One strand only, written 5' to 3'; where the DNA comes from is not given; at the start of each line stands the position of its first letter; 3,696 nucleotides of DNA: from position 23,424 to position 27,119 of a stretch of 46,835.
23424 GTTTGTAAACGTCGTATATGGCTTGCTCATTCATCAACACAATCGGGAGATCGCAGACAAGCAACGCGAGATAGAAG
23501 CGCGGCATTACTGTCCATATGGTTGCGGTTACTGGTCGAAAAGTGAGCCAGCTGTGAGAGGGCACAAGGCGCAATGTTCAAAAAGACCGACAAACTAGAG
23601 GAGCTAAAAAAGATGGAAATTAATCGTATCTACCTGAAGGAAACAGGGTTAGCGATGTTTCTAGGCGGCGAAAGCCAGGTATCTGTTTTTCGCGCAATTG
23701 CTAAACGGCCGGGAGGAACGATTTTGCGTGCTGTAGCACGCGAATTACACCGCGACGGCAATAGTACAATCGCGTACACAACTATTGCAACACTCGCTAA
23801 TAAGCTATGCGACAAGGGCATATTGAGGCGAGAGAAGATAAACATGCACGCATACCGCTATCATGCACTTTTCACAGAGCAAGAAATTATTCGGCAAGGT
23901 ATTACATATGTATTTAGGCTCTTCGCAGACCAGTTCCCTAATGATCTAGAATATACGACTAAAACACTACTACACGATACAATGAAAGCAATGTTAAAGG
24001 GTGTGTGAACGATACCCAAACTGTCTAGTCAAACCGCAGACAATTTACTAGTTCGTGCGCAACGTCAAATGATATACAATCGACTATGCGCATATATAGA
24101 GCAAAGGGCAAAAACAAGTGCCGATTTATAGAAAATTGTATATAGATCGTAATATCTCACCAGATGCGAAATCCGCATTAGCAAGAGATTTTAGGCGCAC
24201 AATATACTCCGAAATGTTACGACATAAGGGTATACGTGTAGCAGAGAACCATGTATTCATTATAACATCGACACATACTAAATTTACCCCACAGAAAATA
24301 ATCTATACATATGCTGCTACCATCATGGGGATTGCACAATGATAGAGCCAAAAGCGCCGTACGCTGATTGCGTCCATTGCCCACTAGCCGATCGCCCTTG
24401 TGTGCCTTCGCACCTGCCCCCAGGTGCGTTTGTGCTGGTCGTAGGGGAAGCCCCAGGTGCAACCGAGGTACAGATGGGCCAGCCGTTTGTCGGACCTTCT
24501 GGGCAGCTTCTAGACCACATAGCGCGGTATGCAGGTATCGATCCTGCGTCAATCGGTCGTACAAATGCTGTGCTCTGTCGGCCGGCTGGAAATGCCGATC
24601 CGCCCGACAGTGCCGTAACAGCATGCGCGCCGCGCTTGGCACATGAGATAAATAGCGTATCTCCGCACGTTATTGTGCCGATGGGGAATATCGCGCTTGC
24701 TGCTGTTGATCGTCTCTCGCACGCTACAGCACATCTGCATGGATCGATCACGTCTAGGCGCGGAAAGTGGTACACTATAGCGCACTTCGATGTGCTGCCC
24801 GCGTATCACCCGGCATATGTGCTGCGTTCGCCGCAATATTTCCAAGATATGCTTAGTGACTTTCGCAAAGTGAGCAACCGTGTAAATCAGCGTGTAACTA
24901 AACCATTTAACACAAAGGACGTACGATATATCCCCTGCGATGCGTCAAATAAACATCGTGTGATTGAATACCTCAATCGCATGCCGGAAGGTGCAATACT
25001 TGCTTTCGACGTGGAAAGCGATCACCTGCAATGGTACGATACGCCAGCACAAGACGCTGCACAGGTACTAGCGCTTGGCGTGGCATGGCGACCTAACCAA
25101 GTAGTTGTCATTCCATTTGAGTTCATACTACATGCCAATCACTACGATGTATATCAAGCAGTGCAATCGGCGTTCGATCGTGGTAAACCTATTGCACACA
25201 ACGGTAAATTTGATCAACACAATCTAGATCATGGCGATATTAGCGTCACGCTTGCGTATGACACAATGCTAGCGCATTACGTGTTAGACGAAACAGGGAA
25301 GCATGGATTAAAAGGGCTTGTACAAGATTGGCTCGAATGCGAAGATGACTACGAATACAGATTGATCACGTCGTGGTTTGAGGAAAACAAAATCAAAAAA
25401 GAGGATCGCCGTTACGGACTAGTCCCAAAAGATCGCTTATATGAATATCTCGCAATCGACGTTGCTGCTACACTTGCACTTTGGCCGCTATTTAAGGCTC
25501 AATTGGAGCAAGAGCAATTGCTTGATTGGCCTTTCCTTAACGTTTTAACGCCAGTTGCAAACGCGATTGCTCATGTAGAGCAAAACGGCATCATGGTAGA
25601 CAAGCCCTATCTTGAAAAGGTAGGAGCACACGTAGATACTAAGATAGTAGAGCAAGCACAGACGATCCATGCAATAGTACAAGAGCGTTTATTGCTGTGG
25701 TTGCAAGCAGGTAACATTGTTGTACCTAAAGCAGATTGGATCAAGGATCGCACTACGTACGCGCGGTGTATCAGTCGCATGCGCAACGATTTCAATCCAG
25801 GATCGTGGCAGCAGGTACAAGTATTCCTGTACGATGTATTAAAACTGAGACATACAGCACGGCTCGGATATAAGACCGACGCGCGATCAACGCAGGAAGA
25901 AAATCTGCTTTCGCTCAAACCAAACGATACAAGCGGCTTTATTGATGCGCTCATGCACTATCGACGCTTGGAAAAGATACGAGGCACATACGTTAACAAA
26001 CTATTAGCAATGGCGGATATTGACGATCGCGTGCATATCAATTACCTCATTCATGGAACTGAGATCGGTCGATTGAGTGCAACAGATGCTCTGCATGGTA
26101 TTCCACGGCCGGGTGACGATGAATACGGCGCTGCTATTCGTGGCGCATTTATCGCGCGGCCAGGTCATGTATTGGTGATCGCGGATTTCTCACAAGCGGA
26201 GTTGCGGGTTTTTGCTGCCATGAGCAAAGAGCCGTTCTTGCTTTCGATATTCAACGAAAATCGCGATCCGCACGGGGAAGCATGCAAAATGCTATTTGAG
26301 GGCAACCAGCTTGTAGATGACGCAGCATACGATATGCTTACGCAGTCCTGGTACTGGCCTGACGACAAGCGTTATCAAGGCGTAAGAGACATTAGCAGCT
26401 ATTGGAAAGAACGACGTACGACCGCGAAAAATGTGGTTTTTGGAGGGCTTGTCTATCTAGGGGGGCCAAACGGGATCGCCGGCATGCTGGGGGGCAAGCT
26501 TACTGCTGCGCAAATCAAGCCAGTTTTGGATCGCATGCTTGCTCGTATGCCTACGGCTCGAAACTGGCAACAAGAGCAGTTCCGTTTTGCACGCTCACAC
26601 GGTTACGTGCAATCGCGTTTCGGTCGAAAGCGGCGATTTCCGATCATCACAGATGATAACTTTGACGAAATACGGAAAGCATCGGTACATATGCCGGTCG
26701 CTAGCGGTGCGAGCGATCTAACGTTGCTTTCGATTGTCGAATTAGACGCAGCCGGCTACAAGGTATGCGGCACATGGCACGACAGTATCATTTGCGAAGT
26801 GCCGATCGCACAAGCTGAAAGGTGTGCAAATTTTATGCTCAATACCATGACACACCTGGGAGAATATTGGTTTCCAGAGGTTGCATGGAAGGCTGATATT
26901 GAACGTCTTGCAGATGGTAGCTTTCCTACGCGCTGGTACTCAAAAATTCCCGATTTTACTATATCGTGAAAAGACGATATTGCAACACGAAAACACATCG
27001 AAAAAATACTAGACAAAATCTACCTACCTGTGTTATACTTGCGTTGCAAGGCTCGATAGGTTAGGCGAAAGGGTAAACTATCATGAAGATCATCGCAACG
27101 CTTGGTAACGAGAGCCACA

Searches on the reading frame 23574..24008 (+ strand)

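Call 97: search_protein_families(library=pfam, proteins=[window:23574-24008:+], max_evalue=0.001)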
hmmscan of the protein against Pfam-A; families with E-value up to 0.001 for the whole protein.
window:23574-24008:+ (144 aa): 1 family
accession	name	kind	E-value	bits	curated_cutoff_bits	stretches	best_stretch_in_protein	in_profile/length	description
PF03965.22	Penicillinase_R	-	1.8e-09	38.4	22.6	1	32-117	2-83/115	Penicillinase repressor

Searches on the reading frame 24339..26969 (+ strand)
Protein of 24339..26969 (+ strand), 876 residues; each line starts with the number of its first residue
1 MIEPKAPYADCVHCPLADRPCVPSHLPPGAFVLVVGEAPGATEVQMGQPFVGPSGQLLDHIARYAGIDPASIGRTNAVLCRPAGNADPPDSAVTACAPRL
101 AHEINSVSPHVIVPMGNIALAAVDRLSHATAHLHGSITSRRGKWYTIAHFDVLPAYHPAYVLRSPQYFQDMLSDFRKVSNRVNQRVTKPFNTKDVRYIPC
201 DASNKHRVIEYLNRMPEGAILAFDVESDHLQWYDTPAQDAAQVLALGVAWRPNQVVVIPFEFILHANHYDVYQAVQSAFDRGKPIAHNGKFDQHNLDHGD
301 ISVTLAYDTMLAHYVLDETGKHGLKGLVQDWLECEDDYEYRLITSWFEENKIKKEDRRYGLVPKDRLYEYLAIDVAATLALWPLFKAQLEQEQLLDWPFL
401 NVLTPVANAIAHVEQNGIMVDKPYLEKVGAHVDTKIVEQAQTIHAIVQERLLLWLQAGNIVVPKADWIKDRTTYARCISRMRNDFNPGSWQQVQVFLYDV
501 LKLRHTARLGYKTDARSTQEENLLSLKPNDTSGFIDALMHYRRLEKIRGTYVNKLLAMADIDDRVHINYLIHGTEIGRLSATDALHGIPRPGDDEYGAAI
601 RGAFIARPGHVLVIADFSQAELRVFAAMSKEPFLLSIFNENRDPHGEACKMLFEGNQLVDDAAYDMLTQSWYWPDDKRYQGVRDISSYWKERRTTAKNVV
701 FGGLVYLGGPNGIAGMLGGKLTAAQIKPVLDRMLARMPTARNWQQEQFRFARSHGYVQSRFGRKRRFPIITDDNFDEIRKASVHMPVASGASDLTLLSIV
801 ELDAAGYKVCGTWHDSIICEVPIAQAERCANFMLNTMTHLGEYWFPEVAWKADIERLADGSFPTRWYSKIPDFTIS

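Call 52: search_dna_similar(query=window:24339-26969:+, collection=phages, mode=protein, max_rows=15)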
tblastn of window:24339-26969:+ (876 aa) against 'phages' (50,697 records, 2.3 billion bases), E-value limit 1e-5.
Records with a match: 3153; places in all: 3156; records where one place covers at least 80% of the query: 161.
Best place of each record, by identity: <60% 3153.
By first word of the organism name: Mycobacterium 628; Vibrio 459; Salmonella 284; Staphylococcus 261; Escherichia 192; Bacillus 176; Klebsiella 109; Arthrobacter 96; Gordonia 95; Microbacterium 87; and 76 more.
By host as written in the record: - 542; Mycobacterium smegmatis mc2 155 460; Staphylococcus aureus 96; Mycobacterium smegmatis mc#155 90; Escherichia coli 68; Listeria monocytogenes 51; Erwinia amylovora 47; Arthrobacter globiformis B-2979 46; and 554 more.
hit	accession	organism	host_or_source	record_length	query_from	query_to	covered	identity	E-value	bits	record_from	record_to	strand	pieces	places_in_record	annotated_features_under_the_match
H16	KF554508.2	Bacillus phage CP-51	Bacillus cereus HER1399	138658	11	843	95%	26.7%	5e-62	235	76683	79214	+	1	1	putative dna polymerase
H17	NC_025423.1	Bacillus phage CP-51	Bacillus cereus HER1399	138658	11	843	95%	26.7%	5e-62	235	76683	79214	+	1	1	DNA polymerase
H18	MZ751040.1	Bacillus phage phi18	Bacillus subtilis subsp. subtilis str. ...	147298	30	843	93%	26.9%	1e-59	228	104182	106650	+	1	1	DNA polymerase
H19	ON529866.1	Brevundimonas phage vB_BpoS-MaInes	Brevundimonas pondensis LVF1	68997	11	822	93%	26.9%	2e-60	230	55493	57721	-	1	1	DNA polymerase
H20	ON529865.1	Brevundimonas phage vB_BpoS-StAshley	Brevundimonas pondensis LVF1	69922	11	822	93%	26.8%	2e-60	230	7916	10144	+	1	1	DNA polymerase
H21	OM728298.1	Bacillus phage vB_BsuM-Goe16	Bacillus subtilis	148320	30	843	93%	26.7%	1e-57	221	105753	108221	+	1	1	hypothetical protein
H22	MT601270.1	Bacillus phage vB_BsuM-Goe9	Bacillus subtilis Delta6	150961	30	843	92%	27.0%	3e-35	239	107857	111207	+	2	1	putative DNA polymerase | DNA polymerase family A | DNA endonuclease I | hypothetical: hypothetical protein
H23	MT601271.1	Bacillus phage vB_BsuM-Goe10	Bacillus subtilis Delta6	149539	30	843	92%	27.0%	3e-35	239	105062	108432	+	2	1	putative DNA polymerase | DNA polymerase family A | DNA endonuclease I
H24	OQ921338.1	Bacillus phage SPO1L3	Bacillus subtilis BEST7003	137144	30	843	90%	27.5%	2e-30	247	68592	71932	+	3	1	hypothetical protein (x4)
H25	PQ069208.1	Bacillus phage S4-1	Bacillus sp. S4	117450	11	843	95%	26.0%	2e-60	230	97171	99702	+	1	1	record has no annotation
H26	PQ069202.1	Bacillus phage C30-1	Bacillus sp. C30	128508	11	843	95%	26.0%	2e-60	230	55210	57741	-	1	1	record has no annotation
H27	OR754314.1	Pseudomonas phage vB_PmeS_STP12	Pseudomonas mendocina STP12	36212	7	835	95%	26.0%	5e-50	198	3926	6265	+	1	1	record has no annotation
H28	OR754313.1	Stutzerimonas phage vB_SstS_STP9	Stutzerimonas stutzeri STP9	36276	7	835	95%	26.0%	5e-50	198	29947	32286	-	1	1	record has no annotation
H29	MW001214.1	Bacillus phage SP8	Bacillus subtilis Marburg strain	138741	30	843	92%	26.8%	5e-36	240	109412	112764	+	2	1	DNA polymerase I (x2) | HNH homing endonuclease | hypothetical protein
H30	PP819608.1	Bacillus phage Adastra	Bacillus subtilis CU 1065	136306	30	843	92%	26.7%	7e-37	240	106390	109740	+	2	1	DNA polymerase | homing endonuclease | ribosome_binding_site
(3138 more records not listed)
